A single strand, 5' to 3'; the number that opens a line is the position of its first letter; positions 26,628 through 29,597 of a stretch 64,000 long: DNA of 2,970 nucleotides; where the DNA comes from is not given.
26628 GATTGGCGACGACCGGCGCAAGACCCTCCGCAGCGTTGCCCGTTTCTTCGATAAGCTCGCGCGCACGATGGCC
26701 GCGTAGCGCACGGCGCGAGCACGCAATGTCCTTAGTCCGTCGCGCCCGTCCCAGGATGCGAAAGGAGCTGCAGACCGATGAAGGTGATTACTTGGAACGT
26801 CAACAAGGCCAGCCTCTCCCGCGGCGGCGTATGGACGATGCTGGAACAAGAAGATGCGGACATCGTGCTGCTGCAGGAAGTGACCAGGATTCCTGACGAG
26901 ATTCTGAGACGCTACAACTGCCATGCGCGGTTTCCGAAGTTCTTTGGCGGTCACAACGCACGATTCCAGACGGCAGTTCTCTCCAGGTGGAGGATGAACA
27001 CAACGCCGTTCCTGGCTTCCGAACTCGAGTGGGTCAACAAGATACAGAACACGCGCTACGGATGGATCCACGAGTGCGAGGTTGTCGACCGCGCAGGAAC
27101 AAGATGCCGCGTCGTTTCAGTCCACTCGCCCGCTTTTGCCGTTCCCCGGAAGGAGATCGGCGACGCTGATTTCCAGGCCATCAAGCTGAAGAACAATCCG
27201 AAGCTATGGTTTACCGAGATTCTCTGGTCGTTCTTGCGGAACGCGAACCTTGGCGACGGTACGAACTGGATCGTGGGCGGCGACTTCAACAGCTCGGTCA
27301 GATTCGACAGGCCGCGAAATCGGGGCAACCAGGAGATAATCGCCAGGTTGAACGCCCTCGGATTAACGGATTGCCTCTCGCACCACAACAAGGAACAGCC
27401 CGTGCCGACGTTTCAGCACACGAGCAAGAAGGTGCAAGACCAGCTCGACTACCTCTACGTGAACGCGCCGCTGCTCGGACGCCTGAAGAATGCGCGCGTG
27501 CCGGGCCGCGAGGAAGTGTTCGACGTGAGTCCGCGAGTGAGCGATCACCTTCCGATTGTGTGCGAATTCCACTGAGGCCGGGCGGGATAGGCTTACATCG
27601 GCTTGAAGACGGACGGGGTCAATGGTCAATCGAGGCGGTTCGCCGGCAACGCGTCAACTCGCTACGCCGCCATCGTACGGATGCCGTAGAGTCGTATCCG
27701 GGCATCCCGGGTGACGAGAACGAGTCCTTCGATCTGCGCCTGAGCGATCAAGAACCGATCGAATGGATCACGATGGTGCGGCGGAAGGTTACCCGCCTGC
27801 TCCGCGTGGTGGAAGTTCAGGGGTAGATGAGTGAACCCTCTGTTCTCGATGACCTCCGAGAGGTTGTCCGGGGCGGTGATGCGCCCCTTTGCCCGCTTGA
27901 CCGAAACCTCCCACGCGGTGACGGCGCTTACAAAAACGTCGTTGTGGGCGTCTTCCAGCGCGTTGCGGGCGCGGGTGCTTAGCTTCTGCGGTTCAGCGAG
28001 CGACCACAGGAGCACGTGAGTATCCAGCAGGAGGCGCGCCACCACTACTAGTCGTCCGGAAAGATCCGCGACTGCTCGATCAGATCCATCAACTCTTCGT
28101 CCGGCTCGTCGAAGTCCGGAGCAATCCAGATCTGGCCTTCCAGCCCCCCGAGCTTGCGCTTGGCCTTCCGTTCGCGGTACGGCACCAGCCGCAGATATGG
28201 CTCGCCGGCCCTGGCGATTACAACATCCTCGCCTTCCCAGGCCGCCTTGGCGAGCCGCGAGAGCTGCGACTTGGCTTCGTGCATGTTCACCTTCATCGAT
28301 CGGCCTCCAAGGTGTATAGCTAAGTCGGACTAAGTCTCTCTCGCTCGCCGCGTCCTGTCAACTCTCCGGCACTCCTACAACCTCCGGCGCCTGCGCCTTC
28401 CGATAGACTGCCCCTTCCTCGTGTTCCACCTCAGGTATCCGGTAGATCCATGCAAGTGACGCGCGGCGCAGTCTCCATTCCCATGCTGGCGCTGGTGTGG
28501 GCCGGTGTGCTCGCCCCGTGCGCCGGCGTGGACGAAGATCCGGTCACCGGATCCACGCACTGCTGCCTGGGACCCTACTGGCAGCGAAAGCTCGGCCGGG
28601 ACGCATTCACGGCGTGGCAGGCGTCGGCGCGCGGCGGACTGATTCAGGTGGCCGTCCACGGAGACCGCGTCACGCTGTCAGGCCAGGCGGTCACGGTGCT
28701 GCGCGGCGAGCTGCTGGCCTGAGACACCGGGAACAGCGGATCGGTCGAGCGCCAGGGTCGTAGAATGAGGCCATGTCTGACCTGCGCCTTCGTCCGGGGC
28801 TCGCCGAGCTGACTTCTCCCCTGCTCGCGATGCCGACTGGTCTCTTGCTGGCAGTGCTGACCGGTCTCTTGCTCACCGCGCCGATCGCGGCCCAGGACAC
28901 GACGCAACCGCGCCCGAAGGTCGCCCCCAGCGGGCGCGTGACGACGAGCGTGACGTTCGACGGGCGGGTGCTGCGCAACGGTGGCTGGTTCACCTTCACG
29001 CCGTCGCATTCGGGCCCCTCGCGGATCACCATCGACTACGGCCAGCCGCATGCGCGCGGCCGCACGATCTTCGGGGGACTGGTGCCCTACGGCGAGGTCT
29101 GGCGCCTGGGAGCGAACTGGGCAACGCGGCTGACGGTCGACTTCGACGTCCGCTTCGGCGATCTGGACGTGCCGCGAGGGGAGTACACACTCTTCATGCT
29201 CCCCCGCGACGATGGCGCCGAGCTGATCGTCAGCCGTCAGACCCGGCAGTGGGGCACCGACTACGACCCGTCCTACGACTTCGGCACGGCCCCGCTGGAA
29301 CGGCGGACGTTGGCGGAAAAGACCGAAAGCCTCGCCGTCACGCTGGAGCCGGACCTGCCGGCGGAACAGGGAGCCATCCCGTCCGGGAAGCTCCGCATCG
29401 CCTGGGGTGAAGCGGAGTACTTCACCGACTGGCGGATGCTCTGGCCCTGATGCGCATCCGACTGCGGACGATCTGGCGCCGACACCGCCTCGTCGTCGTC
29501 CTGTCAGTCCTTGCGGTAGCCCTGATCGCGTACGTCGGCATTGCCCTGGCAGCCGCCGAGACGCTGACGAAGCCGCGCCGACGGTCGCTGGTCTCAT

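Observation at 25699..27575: Uncharacterised two-gene cassette: CBS-pair/HEPN(Swt1-like) protein plus EEP-family nuclease, a candidate defence or abortive-infection system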

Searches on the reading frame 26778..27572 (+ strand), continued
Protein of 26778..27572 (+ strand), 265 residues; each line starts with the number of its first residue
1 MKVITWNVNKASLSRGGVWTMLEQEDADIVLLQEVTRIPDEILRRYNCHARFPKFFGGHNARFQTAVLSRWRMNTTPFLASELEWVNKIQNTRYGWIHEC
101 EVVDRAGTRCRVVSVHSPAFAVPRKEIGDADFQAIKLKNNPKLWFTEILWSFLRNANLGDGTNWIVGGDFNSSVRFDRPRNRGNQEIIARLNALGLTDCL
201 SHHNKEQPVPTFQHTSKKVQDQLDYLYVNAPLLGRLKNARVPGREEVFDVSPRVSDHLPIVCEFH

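Call 45: find_encoding_contigs(protein=P0130, flank=5000, max_places=2)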
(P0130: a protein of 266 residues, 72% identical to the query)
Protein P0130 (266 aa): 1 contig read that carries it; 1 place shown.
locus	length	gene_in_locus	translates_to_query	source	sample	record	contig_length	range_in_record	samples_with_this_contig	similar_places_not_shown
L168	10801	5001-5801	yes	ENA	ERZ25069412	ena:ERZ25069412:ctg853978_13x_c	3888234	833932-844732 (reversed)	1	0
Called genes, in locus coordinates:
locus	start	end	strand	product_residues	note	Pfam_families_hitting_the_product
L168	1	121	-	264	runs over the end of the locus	PF05721:PhyH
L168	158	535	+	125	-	PF12973:Cupin_7 (faint), PF00190:Cupin_1 (weak), PF07883:Cupin_2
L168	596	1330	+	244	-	PF00702:Hydrolase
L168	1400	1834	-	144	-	PF19545:DUF6069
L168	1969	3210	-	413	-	PF03033:Glyco_transf_28, PF00201:UDPGT (weak), PF06722:EryCIII-like_C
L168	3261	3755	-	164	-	PF07883:Cupin_2 (weak)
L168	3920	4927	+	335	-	PF00571:CBS (weak)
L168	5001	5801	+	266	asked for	PF03372:Exo_endo_phos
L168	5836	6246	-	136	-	PF01850:PIN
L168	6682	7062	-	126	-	PF01850:PIN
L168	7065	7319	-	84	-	PF02604:PhdYeFM_antitox (weak)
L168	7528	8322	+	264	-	PF02567:PhzC-PhzF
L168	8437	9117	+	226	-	PF11138:DUF2911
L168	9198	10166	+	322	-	PF00561:Abhydrolase_1, PF02129:Peptidase_S15 (weak), PF12146:Hydrolase_4, PF12697:Abhydrolase_6, PF00326:Peptidase_S9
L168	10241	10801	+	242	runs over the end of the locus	PF01209:Ubie_methyltran, PF13489:Methyltransf_23, PF02475:TRM5-TYW2_MTfase, PF05175:MTS, PF13649:Methyltransf_25, PF13847:Methyltransf_31, PF08241:Methyltransf_11, PF08242:Methyltransf_12, +7 more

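Call 47: find_encoding_contigs(protein=P0153, flank=5000, max_places=2)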
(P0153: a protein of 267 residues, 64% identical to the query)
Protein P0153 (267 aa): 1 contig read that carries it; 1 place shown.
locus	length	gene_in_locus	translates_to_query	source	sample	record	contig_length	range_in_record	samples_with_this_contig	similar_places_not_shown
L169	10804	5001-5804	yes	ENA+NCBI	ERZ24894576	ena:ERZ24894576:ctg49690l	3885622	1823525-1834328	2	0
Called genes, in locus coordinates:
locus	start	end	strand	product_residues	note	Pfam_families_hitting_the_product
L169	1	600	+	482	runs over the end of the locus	PF07969:Amidohydro_3, PF01979:Amidohydro_1 (weak)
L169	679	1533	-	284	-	PF13748:ABC_membrane_3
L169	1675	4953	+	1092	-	PF02012:BNR (faint), PF15899:BNR_6 (faint), PF13088:BNR_2 (faint), PF15902:Sortilin-Vps10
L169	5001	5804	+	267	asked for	PF03372:Exo_endo_phos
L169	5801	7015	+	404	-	PF00155:Aminotran_1_2 (weak), PF01041:DegT_DnrJ_EryC1, PF01212:Beta_elim_lyase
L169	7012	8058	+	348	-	PF08240:ADH_N, PF00107:ADH_zinc_N, PF13602:ADH_zinc_N_2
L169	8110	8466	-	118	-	PF00190:Cupin_1, PF01050:MannoseP_isomer (weak), PF05899:Cupin_3 (weak), PF02311:AraC_binding, PF07883:Cupin_2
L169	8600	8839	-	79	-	-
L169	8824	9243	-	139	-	PF01850:PIN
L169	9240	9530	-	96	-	-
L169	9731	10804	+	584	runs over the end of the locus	PF00860:Xan_ur_permease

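Call 48: find_encoding_contigs(protein=P0202, flank=5000, max_places=3)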
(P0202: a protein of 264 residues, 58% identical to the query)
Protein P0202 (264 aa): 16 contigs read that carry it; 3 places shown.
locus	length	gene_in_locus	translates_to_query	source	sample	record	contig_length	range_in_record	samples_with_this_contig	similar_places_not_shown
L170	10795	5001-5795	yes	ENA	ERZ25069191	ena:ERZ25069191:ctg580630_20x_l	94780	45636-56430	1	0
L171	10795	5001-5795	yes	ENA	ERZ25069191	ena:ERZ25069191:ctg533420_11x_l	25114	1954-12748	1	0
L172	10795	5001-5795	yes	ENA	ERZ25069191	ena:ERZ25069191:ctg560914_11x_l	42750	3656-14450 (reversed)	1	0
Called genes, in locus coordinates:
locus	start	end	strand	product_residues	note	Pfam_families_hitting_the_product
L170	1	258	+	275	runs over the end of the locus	PF05721:PhyH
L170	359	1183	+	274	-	PF01135:PCMT (weak), PF02353:CMAS, PF05724:TPMT (weak), PF13489:Methyltransf_23, PF13847:Methyltransf_31, PF08241:Methyltransf_11, PF08242:Methyltransf_12, PF13649:Methyltransf_25, +2 more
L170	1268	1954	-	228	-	PF00753:Lactamase_B, PF13483:Lactamase_B_3, PF12706:Lactamase_B_2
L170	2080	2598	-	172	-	PF00578:AhpC-TSA, PF08534:Redoxin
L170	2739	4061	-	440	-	PF00202:Aminotran_3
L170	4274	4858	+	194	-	PF03190:Thioredox_DsbH, PF00085:Thioredoxin (faint), PF13098:Thioredoxin_2, PF13899:Thioredoxin_7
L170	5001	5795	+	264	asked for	PF03372:Exo_endo_phos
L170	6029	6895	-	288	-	PF00140:Sigma70_r1_2, PF04542:Sigma70_r2, PF04545:Sigma70_r4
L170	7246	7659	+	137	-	PF00011:HSP20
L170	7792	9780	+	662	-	-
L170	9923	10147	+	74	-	-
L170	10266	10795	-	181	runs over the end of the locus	-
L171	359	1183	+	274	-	PF02353:CMAS, PF05724:TPMT, PF01209:Ubie_methyltran (weak), PF13489:Methyltransf_23, PF13847:Methyltransf_31, PF08241:Methyltransf_11, PF08242:Methyltransf_12, PF13649:Methyltransf_25, +2 more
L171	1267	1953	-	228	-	PF00753:Lactamase_B, PF13483:Lactamase_B_3, PF12706:Lactamase_B_2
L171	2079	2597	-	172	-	PF00578:AhpC-TSA, PF08534:Redoxin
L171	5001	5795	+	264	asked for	PF03372:Exo_endo_phos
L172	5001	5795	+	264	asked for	PF03372:Exo_endo_phos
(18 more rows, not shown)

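Call 49: find_encoding_contigs(protein=P0144, flank=5000, max_places=2)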
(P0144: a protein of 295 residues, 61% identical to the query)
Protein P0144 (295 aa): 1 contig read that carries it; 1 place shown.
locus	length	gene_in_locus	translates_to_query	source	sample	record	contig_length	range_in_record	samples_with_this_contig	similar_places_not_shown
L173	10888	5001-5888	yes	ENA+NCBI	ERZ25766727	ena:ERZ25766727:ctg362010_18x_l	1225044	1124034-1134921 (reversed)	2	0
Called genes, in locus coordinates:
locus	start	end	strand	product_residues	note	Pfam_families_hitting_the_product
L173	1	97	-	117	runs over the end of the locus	-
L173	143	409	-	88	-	-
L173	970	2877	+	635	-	-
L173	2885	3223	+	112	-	-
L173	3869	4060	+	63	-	-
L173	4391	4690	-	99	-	PF01402:RHH_1 (faint)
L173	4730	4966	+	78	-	PF22513:FitA-like_RHH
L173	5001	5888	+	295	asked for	PF03372:Exo_endo_phos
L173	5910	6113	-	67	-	-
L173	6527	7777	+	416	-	PF13276:HTH_21 (weak), PF00665:rve, PF13683:rve_3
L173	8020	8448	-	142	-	-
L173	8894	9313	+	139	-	PF04860:Phage_portal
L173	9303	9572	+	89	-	-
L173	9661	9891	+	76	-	-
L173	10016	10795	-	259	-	-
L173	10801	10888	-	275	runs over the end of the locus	-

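Call 60: search_solved_structures(query=window:26778-27572:+, max_evalue=1, show_alignments=2)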
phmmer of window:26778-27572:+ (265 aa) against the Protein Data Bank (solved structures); distinct sequences matched with E-value up to 1: 11.
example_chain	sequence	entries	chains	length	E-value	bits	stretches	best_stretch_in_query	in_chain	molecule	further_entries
3w2y_A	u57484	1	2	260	5.4e-05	25.9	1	1-57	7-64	Exodeoxyribonuclease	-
3w2x_A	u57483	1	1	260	5.5e-05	25.9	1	1-57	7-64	Exodeoxyribonuclease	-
3fzi_A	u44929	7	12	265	5.8e-05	25.8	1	1-57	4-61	Exodeoxyribonuclease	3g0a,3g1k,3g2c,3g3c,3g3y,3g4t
3g91_A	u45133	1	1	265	6.7e-05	25.6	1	1-57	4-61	Exodeoxyribonuclease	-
3g00_A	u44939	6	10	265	0.00026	23.6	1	1-57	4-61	Exodeoxyribonuclease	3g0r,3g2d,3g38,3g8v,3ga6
6wcd_A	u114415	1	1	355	0.00099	21.7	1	1-78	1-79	DNA-(apurinic or apyrimidinic site) lyase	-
2jc4_A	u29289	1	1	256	0.002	20.7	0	1-39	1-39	EXODEOXYRIBONUCLEASE III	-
6fk4_A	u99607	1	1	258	0.002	20.7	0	1-39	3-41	Exodeoxyribonuclease III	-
6fk5_A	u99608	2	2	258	0.0025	20.4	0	1-39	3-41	NExo D146N | Exodeoxyribonuclease III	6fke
5cfe_A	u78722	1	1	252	0.15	14.6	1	1-40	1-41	Exodeoxyribonuclease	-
6lpm_A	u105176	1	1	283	0.2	14.1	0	1-70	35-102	Exodeoxyribonuclease III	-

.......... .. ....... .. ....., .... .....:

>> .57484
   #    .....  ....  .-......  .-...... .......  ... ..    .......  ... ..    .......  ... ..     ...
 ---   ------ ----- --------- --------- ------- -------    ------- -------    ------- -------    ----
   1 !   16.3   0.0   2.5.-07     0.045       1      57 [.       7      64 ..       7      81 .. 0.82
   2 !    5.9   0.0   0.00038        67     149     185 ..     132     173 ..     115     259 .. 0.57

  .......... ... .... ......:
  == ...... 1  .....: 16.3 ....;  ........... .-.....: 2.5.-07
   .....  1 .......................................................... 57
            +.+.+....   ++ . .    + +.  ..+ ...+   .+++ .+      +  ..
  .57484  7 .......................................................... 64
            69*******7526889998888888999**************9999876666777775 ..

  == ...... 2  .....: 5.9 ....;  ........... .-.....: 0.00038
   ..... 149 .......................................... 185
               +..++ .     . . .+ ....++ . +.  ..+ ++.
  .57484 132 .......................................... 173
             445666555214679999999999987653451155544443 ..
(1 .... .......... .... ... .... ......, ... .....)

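Call 66: search_protein_families(library=pfam, proteins=[L092:361-759:+, L102:4398-4925:+, L093:1562-1789:-, L102:3655-3834:+, L173:4730-4963:+, L166:1114-1647:-, L166:2380-3363:+], max_evalue=0.01)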
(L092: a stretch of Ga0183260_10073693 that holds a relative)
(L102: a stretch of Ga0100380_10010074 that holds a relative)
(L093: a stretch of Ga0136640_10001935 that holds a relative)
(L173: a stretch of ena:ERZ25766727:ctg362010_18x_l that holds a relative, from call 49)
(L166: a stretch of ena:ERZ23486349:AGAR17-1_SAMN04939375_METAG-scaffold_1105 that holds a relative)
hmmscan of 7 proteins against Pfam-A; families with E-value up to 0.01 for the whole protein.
L092:361-759:+ (133 aa): 1 family
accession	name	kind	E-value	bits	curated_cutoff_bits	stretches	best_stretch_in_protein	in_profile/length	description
PF14384.12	BrnA_antitoxin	-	2.5e-06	28.2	26.1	1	31-98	15-68/68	BrnA antitoxin of type II toxin-antitoxin system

L102:4398-4925:+ (176 aa): 0 families

L093:1562-1789:- (75 aa): 2 families
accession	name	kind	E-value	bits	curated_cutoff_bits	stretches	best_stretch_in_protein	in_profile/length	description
PF21748.3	UPF0150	-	1.5e-08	34.9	27.3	1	14-60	18-64/64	UPF0150-like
PF15919.11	HicB_lk_antitox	-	4.2e-06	27.4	27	1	5-71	1-66/123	HicB_like antitoxin of bacterial toxin-antitoxin system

L102:3655-3834:+ (60 aa): 0 families

L173:4730-4963:+ (78 aa): 2 families
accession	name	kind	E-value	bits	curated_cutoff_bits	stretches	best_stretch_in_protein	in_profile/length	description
PF22513.2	FitA-like_RHH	-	1.7e-08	34.7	27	1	2-40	1-39/39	Antitoxin FitA-like, ribbon-helix-helix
PF05770.16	Ins134_P3_kin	-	0.0049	16.9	23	1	21-76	120-173/201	Inositol 1,3,4-trisphosphate 5/6-kinase ATP-grasp domain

L166:1114-1647:- (177 aa): 0 families

L166:2380-3363:+ (328 aa): 0 families

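Call 67: search_protein_families(library=padloc, proteins=[L092:361-759:+, L102:4398-4925:+, L173:5001-5885:+], max_evalue=0.01)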
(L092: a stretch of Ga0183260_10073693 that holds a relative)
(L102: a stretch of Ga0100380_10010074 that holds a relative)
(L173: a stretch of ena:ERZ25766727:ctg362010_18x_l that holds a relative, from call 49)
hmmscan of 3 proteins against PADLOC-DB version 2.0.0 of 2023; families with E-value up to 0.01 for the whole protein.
L092:361-759:+ (133 aa): 0 families

L102:4398-4925:+ (176 aa): 0 families

L173:5001-5885:+ (295 aa): 0 families

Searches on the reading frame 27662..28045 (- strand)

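Call 3: search_protein_families(library=pfam, proteins=[window:27662-28045:-], max_evalue=1)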
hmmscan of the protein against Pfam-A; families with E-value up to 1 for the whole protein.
window:27662-28045:- (127 aa): 3 families
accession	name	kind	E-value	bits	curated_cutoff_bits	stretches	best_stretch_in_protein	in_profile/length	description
PF01850.27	PIN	-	4.6e-19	69.6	23.6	1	6-118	2-115/120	PIN domain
PF13470.12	PIN_3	-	0.00014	23.1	27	1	4-114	1-113/115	PIN domain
PF14367.12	DUF4411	-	0.22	11.8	23.5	1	95-115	103-123/159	Domain of unknown function (DUF4411)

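Call 4: search_protein_families(library=padloc, proteins=[window:27662-28045:-], max_evalue=1)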
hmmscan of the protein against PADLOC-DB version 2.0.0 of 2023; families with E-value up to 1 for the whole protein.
window:27662-28045:- (127 aa): 0 families

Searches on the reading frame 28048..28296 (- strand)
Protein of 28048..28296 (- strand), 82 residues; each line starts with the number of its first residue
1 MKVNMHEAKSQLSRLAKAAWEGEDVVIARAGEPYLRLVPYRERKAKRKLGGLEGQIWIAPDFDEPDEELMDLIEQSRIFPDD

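Call 3: search_protein_families(library=pfam, proteins=[window:28048-28296:-], max_evalue=1)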
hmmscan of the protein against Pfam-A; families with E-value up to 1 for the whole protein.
window:28048-28296:- (82 aa): 2 families
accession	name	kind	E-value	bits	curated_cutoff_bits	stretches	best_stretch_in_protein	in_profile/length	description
PF02604.26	PhdYeFM_antitox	-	2.2e-05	24.6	29.8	1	2-42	3-44/74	Antitoxin Phd_YefM, type II toxin-antitoxin system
PF10047.15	DUF2281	-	0.0014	19.6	26.5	1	43-69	35-61/64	Protein of unknown function (DUF2281)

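Call 4: search_protein_families(library=padloc, proteins=[window:28048-28296:-], max_evalue=1)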
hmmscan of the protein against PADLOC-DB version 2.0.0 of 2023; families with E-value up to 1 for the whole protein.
window:28048-28296:- (82 aa): 0 families

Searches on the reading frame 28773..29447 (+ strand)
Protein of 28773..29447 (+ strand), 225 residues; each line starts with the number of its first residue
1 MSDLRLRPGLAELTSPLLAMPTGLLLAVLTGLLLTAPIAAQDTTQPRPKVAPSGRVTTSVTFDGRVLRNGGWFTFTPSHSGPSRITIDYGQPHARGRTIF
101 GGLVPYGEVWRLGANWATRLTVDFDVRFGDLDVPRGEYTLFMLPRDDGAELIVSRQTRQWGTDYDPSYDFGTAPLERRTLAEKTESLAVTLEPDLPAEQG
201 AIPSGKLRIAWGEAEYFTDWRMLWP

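Call 58: search_protein_families(library=pfam, proteins=[window:28773-29447:+], max_evalue=0.001)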
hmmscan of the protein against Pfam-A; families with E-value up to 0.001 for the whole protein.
window:28773-29447:+ (225 aa): 1 family
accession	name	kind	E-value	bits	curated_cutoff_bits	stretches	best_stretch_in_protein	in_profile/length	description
PF11138.13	DUF2911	-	5.3e-35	120.8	27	1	81-213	11-138/145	Protein of unknown function (DUF2911)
